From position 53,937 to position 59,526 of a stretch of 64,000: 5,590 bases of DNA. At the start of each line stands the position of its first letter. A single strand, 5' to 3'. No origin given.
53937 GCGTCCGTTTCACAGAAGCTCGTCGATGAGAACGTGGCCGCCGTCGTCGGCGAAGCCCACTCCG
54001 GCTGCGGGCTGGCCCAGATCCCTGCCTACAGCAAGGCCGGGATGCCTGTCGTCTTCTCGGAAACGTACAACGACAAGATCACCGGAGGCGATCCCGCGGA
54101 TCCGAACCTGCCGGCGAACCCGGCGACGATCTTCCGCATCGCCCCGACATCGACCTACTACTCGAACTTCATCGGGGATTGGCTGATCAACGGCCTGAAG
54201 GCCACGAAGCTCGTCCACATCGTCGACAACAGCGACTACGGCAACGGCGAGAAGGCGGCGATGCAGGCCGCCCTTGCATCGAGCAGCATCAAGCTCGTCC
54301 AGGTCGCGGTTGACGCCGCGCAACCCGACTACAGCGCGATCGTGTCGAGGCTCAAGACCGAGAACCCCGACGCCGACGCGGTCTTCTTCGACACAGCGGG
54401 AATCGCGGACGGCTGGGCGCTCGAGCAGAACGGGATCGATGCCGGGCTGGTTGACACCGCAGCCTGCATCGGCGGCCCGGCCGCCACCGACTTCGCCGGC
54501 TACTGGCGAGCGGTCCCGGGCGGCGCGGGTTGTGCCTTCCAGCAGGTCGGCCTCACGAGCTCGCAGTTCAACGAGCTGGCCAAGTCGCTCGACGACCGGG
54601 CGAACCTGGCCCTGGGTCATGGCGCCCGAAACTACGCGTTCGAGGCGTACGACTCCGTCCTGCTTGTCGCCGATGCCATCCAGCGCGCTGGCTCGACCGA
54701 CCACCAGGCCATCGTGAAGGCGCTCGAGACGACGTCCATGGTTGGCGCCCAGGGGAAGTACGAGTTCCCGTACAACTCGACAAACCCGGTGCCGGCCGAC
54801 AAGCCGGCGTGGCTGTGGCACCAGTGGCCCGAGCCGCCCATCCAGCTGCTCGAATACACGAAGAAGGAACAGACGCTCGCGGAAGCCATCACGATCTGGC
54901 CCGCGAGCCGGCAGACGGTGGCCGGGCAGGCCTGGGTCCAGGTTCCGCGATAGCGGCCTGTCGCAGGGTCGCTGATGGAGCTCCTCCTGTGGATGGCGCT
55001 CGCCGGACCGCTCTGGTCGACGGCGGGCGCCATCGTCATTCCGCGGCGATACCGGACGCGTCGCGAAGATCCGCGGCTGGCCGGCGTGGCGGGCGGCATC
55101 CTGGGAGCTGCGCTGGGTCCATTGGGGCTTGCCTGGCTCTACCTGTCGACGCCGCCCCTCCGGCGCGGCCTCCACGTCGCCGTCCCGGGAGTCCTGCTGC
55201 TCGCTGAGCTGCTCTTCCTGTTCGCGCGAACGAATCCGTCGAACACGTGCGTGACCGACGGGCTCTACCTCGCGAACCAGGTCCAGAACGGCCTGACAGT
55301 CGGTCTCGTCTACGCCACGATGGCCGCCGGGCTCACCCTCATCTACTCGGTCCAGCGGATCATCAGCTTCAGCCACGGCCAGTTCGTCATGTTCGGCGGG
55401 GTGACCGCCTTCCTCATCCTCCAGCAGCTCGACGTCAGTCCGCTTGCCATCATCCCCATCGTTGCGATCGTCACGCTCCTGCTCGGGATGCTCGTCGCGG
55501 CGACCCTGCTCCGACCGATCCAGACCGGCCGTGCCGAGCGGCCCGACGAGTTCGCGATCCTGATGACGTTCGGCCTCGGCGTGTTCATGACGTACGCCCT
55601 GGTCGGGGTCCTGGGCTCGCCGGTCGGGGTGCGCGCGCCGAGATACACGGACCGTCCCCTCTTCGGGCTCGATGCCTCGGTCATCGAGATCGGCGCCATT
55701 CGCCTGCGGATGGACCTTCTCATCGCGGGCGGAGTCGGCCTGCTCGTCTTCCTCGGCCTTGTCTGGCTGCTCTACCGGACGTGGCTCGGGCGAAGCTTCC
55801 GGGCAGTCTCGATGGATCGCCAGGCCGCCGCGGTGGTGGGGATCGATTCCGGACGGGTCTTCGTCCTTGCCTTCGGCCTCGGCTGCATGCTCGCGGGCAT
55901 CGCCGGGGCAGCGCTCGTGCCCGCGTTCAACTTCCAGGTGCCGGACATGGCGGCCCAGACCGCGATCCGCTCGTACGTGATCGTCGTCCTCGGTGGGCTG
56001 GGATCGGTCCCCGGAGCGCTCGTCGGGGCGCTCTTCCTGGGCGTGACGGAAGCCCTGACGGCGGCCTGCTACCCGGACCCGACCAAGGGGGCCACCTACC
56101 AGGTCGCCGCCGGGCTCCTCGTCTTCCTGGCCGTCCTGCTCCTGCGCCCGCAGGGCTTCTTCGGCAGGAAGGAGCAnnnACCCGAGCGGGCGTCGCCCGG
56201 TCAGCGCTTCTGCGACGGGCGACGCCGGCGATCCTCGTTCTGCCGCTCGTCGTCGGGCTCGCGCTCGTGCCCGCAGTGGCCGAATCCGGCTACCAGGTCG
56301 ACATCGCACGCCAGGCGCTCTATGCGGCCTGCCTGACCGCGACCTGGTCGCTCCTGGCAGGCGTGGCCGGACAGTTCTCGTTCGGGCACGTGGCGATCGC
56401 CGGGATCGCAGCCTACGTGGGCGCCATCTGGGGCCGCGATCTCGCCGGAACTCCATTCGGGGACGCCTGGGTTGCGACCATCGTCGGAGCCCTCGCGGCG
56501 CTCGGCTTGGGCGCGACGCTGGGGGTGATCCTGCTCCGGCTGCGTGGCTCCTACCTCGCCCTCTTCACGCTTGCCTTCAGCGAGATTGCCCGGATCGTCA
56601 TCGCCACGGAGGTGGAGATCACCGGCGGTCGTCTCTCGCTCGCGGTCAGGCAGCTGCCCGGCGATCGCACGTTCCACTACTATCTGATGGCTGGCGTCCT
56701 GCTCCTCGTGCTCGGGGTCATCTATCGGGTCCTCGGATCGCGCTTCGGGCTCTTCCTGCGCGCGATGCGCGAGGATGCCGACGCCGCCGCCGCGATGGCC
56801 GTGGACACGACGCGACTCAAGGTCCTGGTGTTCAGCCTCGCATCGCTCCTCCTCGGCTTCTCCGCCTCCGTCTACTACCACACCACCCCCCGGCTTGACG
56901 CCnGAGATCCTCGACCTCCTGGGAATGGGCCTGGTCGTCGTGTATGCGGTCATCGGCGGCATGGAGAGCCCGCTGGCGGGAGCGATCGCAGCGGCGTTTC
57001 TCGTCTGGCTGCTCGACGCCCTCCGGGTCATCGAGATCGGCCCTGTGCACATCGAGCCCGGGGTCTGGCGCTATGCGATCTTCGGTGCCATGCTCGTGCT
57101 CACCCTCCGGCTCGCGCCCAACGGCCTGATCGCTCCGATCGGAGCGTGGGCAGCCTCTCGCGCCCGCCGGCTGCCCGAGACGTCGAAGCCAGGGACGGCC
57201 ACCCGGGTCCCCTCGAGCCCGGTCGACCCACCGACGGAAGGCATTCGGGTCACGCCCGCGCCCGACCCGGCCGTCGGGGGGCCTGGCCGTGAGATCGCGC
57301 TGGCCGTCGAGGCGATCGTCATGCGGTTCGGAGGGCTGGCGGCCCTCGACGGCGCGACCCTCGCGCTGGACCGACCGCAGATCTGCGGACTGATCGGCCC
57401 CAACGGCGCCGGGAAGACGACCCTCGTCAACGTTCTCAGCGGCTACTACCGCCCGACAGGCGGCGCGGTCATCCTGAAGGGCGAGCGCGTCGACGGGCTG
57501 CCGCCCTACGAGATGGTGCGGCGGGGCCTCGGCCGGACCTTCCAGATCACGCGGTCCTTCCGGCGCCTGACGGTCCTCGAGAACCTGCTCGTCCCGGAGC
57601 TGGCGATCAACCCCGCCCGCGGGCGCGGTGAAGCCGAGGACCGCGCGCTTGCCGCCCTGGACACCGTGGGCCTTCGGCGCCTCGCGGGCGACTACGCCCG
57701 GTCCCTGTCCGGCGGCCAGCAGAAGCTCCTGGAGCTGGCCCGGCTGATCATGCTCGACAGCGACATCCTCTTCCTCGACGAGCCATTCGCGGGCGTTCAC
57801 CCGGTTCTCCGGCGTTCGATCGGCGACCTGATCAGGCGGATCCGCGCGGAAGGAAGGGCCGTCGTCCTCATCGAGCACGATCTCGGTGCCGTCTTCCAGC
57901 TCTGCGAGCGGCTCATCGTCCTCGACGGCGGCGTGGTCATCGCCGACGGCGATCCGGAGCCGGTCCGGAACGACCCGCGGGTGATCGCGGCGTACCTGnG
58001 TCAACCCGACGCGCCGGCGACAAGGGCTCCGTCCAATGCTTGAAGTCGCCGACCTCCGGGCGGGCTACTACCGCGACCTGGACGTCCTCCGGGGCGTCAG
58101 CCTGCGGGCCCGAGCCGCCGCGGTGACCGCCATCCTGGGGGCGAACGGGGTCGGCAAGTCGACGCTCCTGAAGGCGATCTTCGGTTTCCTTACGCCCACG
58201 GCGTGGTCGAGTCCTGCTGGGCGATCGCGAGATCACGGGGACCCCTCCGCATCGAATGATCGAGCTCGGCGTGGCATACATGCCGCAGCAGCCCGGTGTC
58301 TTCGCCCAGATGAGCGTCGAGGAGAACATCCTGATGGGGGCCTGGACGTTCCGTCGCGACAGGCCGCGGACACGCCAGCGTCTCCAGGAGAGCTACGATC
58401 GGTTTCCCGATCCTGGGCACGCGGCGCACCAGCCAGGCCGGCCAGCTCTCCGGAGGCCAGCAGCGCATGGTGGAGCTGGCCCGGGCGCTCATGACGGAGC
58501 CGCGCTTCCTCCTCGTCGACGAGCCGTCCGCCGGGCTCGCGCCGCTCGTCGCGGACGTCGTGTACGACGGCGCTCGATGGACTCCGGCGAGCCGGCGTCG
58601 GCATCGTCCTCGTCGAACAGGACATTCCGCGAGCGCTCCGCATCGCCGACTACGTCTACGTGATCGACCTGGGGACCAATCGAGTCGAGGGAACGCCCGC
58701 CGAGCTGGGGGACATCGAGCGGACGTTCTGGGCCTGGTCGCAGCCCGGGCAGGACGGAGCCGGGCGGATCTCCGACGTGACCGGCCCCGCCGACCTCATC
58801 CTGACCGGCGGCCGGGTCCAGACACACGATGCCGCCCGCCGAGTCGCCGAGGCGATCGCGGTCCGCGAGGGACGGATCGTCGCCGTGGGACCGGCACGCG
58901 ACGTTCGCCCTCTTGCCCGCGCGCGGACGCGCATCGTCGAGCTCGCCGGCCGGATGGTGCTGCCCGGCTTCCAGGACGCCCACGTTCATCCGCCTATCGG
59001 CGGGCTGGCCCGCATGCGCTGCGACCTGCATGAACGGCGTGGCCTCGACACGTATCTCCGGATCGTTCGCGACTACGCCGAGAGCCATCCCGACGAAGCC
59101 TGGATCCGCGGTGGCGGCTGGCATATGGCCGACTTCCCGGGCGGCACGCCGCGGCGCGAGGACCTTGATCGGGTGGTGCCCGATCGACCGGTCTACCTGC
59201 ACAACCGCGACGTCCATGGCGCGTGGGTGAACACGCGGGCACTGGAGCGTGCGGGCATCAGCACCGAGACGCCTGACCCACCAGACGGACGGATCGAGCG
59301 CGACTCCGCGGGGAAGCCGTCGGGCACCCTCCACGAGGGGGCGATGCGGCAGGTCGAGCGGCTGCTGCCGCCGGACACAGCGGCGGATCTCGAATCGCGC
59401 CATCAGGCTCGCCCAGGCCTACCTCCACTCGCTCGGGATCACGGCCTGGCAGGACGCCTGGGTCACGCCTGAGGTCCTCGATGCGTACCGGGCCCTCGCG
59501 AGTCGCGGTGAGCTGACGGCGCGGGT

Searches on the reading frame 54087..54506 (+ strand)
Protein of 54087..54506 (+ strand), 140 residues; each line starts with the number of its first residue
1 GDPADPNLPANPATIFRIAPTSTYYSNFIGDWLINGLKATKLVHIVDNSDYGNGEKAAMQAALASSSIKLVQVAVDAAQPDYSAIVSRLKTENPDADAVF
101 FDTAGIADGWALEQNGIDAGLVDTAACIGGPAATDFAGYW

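Call 24: search_protein_families(library=pfam, proteins=[window:54087-54506:+], max_evalue=0.01)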
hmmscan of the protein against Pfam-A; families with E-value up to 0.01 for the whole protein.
window:54087-54506:+ (140 aa): 2 families
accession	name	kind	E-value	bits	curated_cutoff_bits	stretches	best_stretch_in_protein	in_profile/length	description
PF13458.12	Peripla_BP_6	-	7.8e-09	36.1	31.7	1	13-106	109-203/343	Periplasmic binding protein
PF01094.35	ANF_receptor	-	0.00088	18.9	25.4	1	14-103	95-185/353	Receptor family ligand binding region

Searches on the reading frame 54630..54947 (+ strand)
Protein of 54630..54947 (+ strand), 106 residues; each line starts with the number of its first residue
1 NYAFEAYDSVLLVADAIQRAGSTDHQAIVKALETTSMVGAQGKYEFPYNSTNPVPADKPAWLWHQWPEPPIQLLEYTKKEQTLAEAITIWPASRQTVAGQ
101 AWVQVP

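Call 43: search_protein_families(library=pfam, proteins=[window:54630-54947:+], max_evalue=0.01)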
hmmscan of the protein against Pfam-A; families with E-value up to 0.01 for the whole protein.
window:54630-54947:+ (106 aa): 2 families
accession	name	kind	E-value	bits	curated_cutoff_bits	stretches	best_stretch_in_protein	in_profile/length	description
PF13458.12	Peripla_BP_6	-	0.00011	22.4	31.7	1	3-45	279-321/343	Periplasmic binding protein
PF01094.35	ANF_receptor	-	0.0026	17.3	25.4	1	2-46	275-334/353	Receptor family ligand binding region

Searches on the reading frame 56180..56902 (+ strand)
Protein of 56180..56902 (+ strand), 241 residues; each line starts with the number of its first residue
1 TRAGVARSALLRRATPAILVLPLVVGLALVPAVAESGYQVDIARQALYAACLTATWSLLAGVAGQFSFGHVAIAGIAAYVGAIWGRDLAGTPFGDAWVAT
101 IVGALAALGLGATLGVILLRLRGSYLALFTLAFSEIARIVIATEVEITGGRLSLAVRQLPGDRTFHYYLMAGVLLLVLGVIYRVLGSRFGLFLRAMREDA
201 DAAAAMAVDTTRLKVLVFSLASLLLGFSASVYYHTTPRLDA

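Call 63: search_protein_families(library=pfam, proteins=[window:56180-56902:+], max_evalue=0.01)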
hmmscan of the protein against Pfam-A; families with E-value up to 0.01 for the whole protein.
window:56180-56902:+ (241 aa): 1 family
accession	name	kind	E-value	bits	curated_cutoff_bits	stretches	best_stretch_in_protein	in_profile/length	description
PF02653.21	BPD_transp_2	-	4.5e-20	72.3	26.8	1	42-234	5-199/269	Branched-chain amino acid transport system / permease component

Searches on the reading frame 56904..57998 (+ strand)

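Call 63: search_protein_families(library=pfam, proteins=[window:56904-57998:+], max_evalue=0.01)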
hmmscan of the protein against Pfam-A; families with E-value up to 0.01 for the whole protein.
window:56904-57998:+ (365 aa): 5 families
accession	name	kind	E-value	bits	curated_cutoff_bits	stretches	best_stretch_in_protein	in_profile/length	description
PF00005.33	ABC_tran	-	2.5e-29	103.1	25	1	148-296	1-137/137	ABC transporter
PF13304.12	AAA_21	-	1.5e-10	42.1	27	1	263-322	233-295/304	AAA domain, putative AbiEii toxin, Type IV TA system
PF12399.14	BCA_ABC_TP_C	-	1.1e-07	31.7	25.5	1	345-365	2-22/27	Branched-chain amino acid ATP-binding cassette transporter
PF13191.12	AAA_16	-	0.00027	21.9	32.6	1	156-246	22-96/167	AAA ATPase domain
PF13604.12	AAA_30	-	0.0041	17.3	27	1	155-191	15-51/191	AAA domain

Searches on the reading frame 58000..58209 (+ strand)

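Call 63: search_protein_families(library=pfam, proteins=[window:58000-58209:+], max_evalue=0.01)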
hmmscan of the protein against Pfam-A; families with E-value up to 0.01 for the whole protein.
window:58000-58209:+ (70 aa): 9 families
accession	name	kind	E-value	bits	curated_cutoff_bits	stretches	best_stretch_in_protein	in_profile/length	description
PF00005.33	ABC_tran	-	3.7e-09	37.7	25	1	30-67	1-38/137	ABC transporter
PF13555.12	AAA_29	-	2.1e-06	27.8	27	1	35-68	17-50/61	P-loop containing region of AAA domain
PF13476.12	AAA_23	-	4.6e-05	24.6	27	1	42-65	21-44/201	AAA domain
PF13304.12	AAA_21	-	4.9e-05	24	27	1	42-61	1-20/304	AAA domain, putative AbiEii toxin, Type IV TA system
PF02463.25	SMC_N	-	0.00099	19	40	1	40-61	24-46/220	RecF/RecN/SMC N terminal domain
PF13175.12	AAA_15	-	0.0014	18.8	32.1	1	42-65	25-48/374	AAA ATPase domain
PF25683.1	URGCP_GTPase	-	0.0027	16.9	55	1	40-64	189-213/396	URGCP-like GTPase domain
PF03193.22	RsgA_GTPase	-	0.0039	17.5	30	1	40-61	106-127/174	RsgA GTPase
PF13514.12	AAA_27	-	0.0092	16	22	0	33-63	19-49/206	AAA domain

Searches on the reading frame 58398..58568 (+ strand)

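Call 63: search_protein_families(library=pfam, proteins=[window:58398-58568:+], max_evalue=0.01)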
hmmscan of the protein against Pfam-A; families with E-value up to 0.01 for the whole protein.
window:58398-58568:+ (57 aa): 1 family
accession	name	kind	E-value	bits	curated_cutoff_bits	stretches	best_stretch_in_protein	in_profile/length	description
PF00005.33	ABC_tran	-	3.2e-10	41.2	25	1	11-44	103-136/137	ABC transporter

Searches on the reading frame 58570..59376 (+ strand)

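Call 63: search_protein_families(library=pfam, proteins=[window:58570-59376:+], max_evalue=0.01)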
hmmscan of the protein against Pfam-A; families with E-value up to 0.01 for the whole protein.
window:58570-59376:+ (269 aa): 2 families
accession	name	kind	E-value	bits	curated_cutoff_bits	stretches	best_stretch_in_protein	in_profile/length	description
PF07969.17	Amidohydro_3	-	2.3e-31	110.3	29.7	1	122-259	2-143/472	Amidohydrolase family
PF22039.1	HUTI_composite_bact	-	2.2e-05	24.4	25.5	1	95-113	2-20/26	Imidazolonepropionase-like composite domain, bacteria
